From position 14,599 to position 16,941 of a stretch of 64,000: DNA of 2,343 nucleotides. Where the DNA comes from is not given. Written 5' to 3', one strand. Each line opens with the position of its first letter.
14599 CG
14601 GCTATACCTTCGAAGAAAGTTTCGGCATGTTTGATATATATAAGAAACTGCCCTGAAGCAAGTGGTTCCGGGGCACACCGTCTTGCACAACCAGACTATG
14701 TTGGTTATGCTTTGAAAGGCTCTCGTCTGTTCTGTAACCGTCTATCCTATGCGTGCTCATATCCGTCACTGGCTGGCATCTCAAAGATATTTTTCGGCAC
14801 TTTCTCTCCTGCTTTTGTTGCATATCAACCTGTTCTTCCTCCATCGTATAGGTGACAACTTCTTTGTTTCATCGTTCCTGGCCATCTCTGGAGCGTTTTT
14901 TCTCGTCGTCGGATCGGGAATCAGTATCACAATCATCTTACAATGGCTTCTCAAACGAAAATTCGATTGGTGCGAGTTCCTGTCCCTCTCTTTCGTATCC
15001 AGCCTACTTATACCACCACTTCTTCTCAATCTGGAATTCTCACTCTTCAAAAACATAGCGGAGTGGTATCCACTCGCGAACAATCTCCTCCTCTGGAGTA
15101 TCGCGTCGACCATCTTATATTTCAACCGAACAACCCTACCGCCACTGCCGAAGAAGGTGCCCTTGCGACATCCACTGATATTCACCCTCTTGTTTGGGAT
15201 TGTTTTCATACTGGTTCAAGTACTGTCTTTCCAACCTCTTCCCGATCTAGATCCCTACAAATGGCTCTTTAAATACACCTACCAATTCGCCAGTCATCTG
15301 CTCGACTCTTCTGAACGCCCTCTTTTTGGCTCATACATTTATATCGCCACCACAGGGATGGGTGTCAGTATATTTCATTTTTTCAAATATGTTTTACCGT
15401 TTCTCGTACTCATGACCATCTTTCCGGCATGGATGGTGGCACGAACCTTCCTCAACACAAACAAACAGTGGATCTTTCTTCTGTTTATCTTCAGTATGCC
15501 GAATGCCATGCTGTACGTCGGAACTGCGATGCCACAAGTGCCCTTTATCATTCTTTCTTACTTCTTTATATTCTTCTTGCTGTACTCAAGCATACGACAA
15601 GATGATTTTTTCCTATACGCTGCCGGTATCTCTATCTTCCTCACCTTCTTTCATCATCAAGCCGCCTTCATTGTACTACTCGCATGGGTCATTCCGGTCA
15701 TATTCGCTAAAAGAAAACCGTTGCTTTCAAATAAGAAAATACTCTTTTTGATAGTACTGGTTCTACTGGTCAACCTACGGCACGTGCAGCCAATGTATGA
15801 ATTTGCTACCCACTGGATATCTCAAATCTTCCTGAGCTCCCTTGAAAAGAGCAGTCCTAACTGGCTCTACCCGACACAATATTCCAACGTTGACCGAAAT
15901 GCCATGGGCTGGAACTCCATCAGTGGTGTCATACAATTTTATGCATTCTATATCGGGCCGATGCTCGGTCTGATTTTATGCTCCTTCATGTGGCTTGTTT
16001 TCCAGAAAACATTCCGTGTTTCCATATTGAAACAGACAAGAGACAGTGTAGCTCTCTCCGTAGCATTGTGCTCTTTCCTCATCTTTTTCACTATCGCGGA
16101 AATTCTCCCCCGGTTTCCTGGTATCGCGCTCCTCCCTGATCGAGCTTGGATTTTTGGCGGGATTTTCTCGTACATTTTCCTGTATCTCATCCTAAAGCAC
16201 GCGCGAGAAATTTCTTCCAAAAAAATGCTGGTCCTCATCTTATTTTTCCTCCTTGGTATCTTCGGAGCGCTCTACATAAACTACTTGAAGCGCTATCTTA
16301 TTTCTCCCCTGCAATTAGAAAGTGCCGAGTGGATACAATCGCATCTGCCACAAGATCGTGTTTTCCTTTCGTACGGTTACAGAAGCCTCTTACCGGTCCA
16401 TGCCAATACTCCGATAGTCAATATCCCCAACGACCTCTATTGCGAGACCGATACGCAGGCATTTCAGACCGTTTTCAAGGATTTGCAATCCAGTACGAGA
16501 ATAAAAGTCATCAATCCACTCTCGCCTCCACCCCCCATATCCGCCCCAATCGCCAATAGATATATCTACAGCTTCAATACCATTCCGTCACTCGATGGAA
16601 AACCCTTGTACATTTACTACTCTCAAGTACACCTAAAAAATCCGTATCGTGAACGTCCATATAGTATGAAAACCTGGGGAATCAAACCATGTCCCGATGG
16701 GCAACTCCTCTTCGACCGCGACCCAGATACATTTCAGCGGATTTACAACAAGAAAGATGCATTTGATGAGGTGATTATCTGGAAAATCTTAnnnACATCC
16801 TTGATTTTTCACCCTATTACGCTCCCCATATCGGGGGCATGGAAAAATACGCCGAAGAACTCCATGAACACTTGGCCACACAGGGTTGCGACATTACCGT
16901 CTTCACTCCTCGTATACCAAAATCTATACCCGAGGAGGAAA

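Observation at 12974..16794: Two adjacent large polytopic membrane proteins without recognisable family, one with an S/T/Q-rich linker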

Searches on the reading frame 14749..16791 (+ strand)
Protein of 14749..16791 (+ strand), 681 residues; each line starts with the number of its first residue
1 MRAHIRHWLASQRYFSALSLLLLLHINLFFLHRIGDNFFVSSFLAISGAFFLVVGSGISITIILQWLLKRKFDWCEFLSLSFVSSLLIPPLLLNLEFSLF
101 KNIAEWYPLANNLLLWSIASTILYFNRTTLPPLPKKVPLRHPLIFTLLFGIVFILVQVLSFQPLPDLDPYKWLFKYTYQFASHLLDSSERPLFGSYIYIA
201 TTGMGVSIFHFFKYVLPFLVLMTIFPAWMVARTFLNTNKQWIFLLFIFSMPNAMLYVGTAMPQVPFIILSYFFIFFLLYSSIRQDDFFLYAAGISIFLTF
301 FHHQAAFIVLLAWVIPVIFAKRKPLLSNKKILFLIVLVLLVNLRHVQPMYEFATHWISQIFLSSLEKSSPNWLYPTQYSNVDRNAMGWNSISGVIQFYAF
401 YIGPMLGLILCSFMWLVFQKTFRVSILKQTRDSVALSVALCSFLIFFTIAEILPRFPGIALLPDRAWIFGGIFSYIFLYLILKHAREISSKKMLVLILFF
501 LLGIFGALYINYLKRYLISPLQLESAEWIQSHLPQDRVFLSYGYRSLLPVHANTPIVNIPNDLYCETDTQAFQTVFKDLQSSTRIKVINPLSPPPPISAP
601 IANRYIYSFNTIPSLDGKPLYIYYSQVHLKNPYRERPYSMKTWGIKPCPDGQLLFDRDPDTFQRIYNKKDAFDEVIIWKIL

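Call 4: search_protein_families(library=pfam, proteins=[window:14749-16791:+], max_evalue=1)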
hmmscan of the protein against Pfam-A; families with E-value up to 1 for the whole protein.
window:14749-16791:+ (681 aa): 0 families

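Call 5: search_protein_families(library=ncbifam, proteins=[window:14749-16791:+], max_evalue=1)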
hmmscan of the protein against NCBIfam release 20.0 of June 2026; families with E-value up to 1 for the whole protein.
window:14749-16791:+ (681 aa): 0 families

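Call 10: find_homologous_proteins(query=window:14749-16791:+)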
Query window:14749-16791:+ (681 aa): 65 proteins with E <= 0.001 among 8000 candidates.
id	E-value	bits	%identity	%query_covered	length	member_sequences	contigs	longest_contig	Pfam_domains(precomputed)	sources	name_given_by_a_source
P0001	0.0e+0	1525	100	100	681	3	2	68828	-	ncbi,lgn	-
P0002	3.8e-267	906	59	100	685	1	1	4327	-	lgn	-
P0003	2.0e-265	901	60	99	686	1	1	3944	-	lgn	-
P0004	5.7e-264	896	59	100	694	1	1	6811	-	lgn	-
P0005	1.2e-262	892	59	86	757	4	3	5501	-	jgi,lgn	jgi:hypothetical protein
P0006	1.9e-260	884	59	99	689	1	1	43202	-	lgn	-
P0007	1.0e-252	859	57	100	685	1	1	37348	-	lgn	-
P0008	6.2e-252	856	57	99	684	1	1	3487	-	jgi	jgi:hypothetical protein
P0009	6.6e-252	856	56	100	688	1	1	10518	-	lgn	-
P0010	9.2e-251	852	56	100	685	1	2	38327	-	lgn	-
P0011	6.7e-247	840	56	100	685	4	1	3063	-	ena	-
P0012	4.1e-246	837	56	100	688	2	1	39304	-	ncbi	-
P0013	2.7e-234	798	56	82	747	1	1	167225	-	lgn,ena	-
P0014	1.1e-233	796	54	99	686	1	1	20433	-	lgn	-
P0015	1.5e-224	766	52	99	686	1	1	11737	-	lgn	-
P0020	7.0e-193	661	43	100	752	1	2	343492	-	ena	-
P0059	2.0e-75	273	29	94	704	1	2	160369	-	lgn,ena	-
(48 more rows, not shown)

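Call 17: search_solved_structures(query=A1, max_evalue=10, show_alignments=2)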
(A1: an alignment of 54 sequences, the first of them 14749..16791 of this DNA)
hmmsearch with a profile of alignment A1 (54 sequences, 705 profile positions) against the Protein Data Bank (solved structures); distinct sequences matched with E-value up to 10: 7.
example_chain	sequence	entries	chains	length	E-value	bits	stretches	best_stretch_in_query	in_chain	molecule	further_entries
5ftw_A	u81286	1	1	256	0.12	13.6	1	557-691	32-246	CHEMOTAXIS PROTEIN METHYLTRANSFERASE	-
2bas_A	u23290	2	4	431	0.82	10.9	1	560-685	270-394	YkuI protein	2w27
8qat_A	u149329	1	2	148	1.1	10.5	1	564-648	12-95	Protein Hook homolog 3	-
9l0q_A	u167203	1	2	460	1.2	10.4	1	337-384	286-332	Beta-glucosidase Ks5A7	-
9l0n_A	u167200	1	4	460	1.2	10.4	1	337-384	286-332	Beta-glucosidase Ks5A7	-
2wb7_A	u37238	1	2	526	5.3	8.2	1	548-653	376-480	PT26-6P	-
5zxd_A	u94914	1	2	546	9.1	7.5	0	520-624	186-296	ATP-binding cassette sub-family F member 1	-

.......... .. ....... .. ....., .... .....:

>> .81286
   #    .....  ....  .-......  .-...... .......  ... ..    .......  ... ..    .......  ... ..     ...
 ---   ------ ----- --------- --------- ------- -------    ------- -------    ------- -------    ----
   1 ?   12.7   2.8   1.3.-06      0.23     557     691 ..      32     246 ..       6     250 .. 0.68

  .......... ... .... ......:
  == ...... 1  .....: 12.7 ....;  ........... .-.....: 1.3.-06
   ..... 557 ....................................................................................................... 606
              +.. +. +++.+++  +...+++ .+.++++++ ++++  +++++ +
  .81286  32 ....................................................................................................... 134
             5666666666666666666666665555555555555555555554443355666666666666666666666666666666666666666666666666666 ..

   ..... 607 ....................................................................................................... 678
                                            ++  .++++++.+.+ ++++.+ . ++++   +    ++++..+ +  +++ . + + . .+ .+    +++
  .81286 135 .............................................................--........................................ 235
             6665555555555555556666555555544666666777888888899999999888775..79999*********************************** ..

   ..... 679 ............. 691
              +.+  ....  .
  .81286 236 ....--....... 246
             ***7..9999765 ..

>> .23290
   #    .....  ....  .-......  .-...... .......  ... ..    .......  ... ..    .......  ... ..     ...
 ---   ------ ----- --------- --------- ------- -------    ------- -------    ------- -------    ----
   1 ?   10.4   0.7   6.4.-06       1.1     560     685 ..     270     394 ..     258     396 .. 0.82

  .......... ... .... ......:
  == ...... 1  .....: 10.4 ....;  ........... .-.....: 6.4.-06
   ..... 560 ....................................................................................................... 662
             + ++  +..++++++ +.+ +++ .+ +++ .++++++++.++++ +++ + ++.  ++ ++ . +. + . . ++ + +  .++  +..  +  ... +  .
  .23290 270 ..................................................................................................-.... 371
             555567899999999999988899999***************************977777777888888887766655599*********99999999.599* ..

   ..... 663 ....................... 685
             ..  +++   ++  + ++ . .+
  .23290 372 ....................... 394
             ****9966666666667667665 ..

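Call 23: search_protein_families(library=pfam, alignment_id=A1, max_evalue=0.1)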
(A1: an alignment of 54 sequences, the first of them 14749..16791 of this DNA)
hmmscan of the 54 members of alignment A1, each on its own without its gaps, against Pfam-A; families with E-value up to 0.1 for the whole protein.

A. member 1, window:14749-16791:+ (681 aa): 0 families

B. families by the number of members that match (of 54 scanned): 9 families
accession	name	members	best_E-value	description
PF20604.3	DUF6798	2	0.0016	Domain of unknown function (DUF6798)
PF13231.12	PMT_2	1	1.1e-05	Dolichyl-phosphate-mannose-protein mannosyltransferase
PF19529.4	DUF6057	1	0.0055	Family of unknown function (DUF6057)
PF02203.21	TarH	1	0.0066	Tar ligand binding domain homologue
PF12698.13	ABC2_membrane_3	1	0.0093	ABC-2 family transporter protein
PF06160.17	EzrA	1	0.025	Septation ring formation regulator, EzrA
PF14897.12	EpsG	1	0.04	EpsG family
PF11384.13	DUF3188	1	0.064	Protein of unknown function (DUF3188)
PF15651.11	Tox-SGS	1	0.089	Salivary glad secreted protein domain toxin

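Call 24: predict_structure(alignment_id=A1)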
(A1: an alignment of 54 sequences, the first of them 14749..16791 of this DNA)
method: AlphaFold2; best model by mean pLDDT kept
length: 681 residues; sequences in the alignment: 54
mean_pLDDT: 92.3   pTM: 0.93
mean pLDDT of the five models: 92.3, 91.8, 91.6, 90.9, 90.0
residues with pLDDT >= 90: 508; 70-90: 165; 50-70: 8; < 50: 0
segments of 3 or more residues with pLDDT < 50: none
pLDDT, mean of each block of 10 residues (from residue 1): 88 93 96 93 96 95 97 97 97 95 94 97 94 89 96 96 91 95 91 97 96 96 98 96 95 91 96 98 96 97 94 94 85 86 82 86 76 87 81 88 93 96 95 96 96 87 90 98 94 95 93 92 96 95 88 94 92 92 89 90 90 90 93 71 83 93 96 94 92
secondary structure, 60 per line:
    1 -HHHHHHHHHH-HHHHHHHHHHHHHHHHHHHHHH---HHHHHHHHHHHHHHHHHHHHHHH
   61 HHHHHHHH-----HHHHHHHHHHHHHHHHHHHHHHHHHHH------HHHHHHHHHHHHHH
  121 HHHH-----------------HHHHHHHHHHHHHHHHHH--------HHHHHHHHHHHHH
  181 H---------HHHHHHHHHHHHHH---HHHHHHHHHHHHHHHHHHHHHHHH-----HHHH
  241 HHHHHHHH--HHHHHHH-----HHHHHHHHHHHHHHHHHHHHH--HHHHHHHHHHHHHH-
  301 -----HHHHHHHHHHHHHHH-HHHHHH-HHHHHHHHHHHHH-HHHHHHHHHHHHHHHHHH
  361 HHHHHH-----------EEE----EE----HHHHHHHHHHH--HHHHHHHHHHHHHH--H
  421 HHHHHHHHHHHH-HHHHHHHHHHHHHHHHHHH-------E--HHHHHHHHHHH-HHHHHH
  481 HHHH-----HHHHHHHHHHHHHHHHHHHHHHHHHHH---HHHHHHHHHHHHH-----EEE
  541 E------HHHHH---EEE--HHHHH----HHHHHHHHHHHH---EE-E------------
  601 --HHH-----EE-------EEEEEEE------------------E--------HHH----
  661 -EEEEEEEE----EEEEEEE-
elements in order: H2-11 H13-34 H38-68 H74-100 H107-124 H142-159 H168-181 H191-204 H208-231 H237-248 H251-257 H263-283 H286-299 H306-320 H322-327 H329-341 H343-366 E378-380 H391-401 H404-417 H420-432 H434-452 H463-473 H475-484 H490-516 H520-532 E538-541 H548-552 E556-558 H561-565 H570-581 E620-626 E662-669 E674-680

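Call 34: find_encoding_contigs(protein=P0059, flank=10000, max_places=2)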
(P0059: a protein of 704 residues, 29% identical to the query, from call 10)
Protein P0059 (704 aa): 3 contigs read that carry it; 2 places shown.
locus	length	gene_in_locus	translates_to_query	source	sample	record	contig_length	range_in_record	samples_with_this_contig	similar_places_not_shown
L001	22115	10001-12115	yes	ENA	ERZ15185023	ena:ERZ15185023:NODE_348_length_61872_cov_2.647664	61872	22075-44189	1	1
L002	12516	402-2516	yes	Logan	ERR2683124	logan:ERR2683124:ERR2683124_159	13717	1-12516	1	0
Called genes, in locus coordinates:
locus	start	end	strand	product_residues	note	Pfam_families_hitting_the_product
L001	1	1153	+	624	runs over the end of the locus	PF02366:PMT (weak), PF13231:PMT_2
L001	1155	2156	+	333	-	PF00149:Metallophos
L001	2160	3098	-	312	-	PF03706:LPG_synthase_TM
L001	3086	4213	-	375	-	PF13439:Glyco_transf_4, PF13477:Glyco_trans_4_2 (weak), PF13579:Glyco_trans_4_4 (weak), PF20706:GT4-conflict, PF00534:Glycos_transf_1, PF13692:Glyco_trans_1_4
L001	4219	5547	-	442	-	PF01210:NAD_Gly3P_dh_N (weak), PF03721:UDPG_MGDP_dh_N, PF03807:F420_oxidored (faint), PF00984:UDPG_MGDP_dh, PF03720:UDPG_MGDP_dh_C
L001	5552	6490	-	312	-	PF00535:Glycos_transf_2, PF10111:Glyco_tranf_2_2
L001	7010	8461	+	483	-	PF00754:F5_F8_type_C, PF22633:F5_F8_type_C_2, PF08486:SpoIID (weak)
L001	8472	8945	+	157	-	-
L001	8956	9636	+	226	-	PF00535:Glycos_transf_2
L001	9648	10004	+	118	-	PF10066:DUF2304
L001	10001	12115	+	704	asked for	-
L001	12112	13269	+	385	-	PF13439:Glyco_transf_4, PF00534:Glycos_transf_1, PF13692:Glyco_trans_1_4, PF13524:Glyco_trans_1_2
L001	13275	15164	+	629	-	PF13522:GATase_6, PF12481:DUF3700 (faint), PF13537:GATase_7, PF00733:Asn_synthase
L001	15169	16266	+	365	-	PF13439:Glyco_transf_4, PF00534:Glycos_transf_1, PF13692:Glyco_trans_1_4, PF13524:Glyco_trans_1_2 (weak)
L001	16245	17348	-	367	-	PF00534:Glycos_transf_1, PF13692:Glyco_trans_1_4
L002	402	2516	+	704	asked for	-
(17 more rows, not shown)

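Call 35: find_encoding_contigs(protein=P0020, flank=10000, max_places=2)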
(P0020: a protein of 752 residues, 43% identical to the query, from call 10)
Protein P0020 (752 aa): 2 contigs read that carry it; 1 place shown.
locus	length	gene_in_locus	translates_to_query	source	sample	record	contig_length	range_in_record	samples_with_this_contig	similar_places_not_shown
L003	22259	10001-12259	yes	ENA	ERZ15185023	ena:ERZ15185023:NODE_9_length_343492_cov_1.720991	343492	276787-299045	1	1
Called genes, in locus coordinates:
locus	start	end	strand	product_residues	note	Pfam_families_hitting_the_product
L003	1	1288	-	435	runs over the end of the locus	PF03721:UDPG_MGDP_dh_N, PF03807:F420_oxidored (faint), PF00984:UDPG_MGDP_dh, PF03720:UDPG_MGDP_dh_C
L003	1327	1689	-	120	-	PF05635:23S_rRNA_IVP, PF22296:bAvd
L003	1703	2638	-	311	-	PF00535:Glycos_transf_2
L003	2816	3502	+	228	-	PF00535:Glycos_transf_2, PF13641:Glyco_tranf_2_3 (weak)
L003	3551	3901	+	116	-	PF05635:23S_rRNA_IVP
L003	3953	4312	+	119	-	PF10066:DUF2304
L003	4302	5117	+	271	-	PF00535:Glycos_transf_2, PF10111:Glyco_tranf_2_2, PF13641:Glyco_tranf_2_3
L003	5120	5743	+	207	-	PF05175:MTS, PF13489:Methyltransf_23, PF02353:CMAS, PF05401:NodS, PF07021:MetW, PF13847:Methyltransf_31, PF08241:Methyltransf_11, PF08242:Methyltransf_12, +5 more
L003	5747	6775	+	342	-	-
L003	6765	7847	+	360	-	PF00534:Glycos_transf_1 (faint)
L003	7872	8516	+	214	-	PF01209:Ubie_methyltran (weak), PF13489:Methyltransf_23, PF07021:MetW, PF13847:Methyltransf_31, PF08241:Methyltransf_11, PF08242:Methyltransf_12, PF13649:Methyltransf_25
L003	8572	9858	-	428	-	PF01943:Polysacc_synt, PF13440:Polysacc_synt_3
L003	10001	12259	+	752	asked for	-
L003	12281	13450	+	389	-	PF13439:Glyco_transf_4, PF13579:Glyco_trans_4_4 (weak), PF20706:GT4-conflict (faint), PF00534:Glycos_transf_1, PF13692:Glyco_trans_1_4, PF13524:Glyco_trans_1_2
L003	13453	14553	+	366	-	PF13439:Glyco_transf_4, PF13579:Glyco_trans_4_4 (weak), PF00534:Glycos_transf_1, PF13692:Glyco_trans_1_4, PF13524:Glyco_trans_1_2 (weak)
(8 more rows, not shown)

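Call 52: find_encoding_contigs(protein=P0001, flank=3000, max_places=3)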
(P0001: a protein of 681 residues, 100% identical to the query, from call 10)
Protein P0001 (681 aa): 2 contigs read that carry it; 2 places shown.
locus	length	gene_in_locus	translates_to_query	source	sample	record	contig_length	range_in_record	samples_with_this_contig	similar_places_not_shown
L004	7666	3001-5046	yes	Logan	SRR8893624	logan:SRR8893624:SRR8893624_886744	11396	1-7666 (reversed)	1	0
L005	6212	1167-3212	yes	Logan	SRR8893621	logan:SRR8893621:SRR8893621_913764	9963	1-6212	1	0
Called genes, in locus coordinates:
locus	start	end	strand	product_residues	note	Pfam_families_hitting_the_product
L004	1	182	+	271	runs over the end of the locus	PF00535:Glycos_transf_2, PF10111:Glyco_tranf_2_2, PF13641:Glyco_tranf_2_3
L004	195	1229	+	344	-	-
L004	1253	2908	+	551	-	-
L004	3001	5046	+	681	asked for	-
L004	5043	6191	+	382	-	PF13439:Glyco_transf_4, PF13579:Glyco_trans_4_4, PF00534:Glycos_transf_1, PF13692:Glyco_trans_1_4, PF13524:Glyco_trans_1_2 (weak)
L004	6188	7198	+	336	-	PF00534:Glycos_transf_1, PF13692:Glyco_trans_1_4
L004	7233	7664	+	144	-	?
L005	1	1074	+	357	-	?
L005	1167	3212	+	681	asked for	-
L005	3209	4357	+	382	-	PF13439:Glyco_transf_4, PF13579:Glyco_trans_4_4, PF00534:Glycos_transf_1, PF13692:Glyco_trans_1_4, PF13524:Glyco_trans_1_2 (weak)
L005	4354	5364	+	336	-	PF00534:Glycos_transf_1, PF13692:Glyco_trans_1_4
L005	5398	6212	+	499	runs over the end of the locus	PF13489:Methyltransf_23, PF08241:Methyltransf_11, PF08242:Methyltransf_12, PF13649:Methyltransf_25, PF13847:Methyltransf_31, PF13489:Methyltransf_23, PF08241:Methyltransf_11, PF08242:Methyltransf_12, +8 more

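Call 66: find_related_loci(query=A1, collection=genome_contigs, flank=10000)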
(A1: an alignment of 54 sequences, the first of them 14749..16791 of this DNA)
Query A1 (681 aa) in genome_contigs; peptide patterns used: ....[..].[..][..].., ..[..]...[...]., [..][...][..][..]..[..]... (x = any residue, [..] = any of these).
180 stretches matched a pattern; 53 encode a relative of the query (tblastn E <= 1e-3); 50 distinct loci.
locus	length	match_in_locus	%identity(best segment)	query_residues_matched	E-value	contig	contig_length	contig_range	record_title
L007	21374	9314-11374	58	1-681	0e+0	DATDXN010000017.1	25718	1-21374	MAG TPA_asm: Patescibacteria group bacterium isolate SMAG_U8140 k141_2313411, whole genome shotgun sequence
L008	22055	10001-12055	55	1-681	0e+0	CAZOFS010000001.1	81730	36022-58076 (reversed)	MAG TPA_asm: uncultured Bdellovibrionales bacterium isolate SRP342105_co1_261 genome assembly, contig: NODE_363_length_8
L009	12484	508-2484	32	13-679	4e-101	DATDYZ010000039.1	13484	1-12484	MAG TPA_asm: Candidatus Andersenbacteria bacterium isolate SMAG_U8178 k141_960094, whole genome shotgun sequence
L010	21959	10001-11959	35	57-681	1e-93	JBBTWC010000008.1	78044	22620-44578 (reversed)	MAG: Patescibacteria group bacterium isolate H43-bin047_1 H43_bin047_1_000000000008, whole genome shotgun sequence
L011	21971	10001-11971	34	56-680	9e-93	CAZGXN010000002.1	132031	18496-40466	MAG TPA_asm: uncultured Bdellovibrionales bacterium isolate ERP113451_co1_249 genome assembly, contig: NODE_48_length_13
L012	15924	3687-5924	44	1-681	0e+0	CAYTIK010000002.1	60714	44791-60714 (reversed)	MAG TPA_asm: uncultured Bdellovibrionales bacterium isolate SRP062349_co5_330 genome assembly, contig: NODE_81_length_60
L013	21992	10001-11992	34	52-681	2e-96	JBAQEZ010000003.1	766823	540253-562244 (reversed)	MAG: Candidatus Moraniibacteriota bacterium isolate MFD12003_ilm_asm_bin65 k127_11199, whole genome shotgun sequence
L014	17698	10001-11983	32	57-681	2e-90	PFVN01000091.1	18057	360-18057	MAG: Candidatus Moranbacteria bacterium CG_4_9_14_3_um_filter_42_9 CG_4_9_14_3_um_filter_150_scaffold_2748_c, whole geno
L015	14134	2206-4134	33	57-680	2e-86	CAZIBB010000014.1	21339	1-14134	MAG TPA_asm: uncultured Bdellovibrionales bacterium isolate ERP113451_co1_58 genome assembly, contig: NODE_2842_length_2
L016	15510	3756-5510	49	1-583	2e-162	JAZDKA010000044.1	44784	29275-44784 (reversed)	MAG: Patescibacteria group bacterium isolate MEGAHIT-group-0.51 k141_15628688, whole genome shotgun sequence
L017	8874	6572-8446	31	46-679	4e-86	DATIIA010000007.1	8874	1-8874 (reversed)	MAG TPA_asm: Candidatus Andersenbacteria bacterium isolate SMAG_U15652 k141_322879, whole genome shotgun sequence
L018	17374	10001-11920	32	57-681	7e-86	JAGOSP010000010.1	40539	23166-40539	MAG: Candidatus Moraniibacteriota bacterium isolate Gw_Eff_bin_331 Gw_Eff_1640_length_40539_cov_23.398149, whole genome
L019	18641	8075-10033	31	57-681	2e-80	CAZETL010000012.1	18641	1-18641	MAG TPA_asm: uncultured Bdellovibrionales bacterium isolate binchicken_co128_378 genome assembly, contig: NODE_2295_leng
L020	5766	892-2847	32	63-681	2e-80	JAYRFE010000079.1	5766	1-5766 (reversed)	MAG: Candidatus Moraniibacteriota bacterium isolate SH_SHASGE3bin.24 k141_1452770, whole genome shotgun sequence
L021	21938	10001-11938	32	57-681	8e-80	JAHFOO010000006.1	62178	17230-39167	MAG: Candidatus Moraniibacteriota bacterium isolate nzgw505 NODE_356_length_62179_cov_4.929808, whole genome shotgun seq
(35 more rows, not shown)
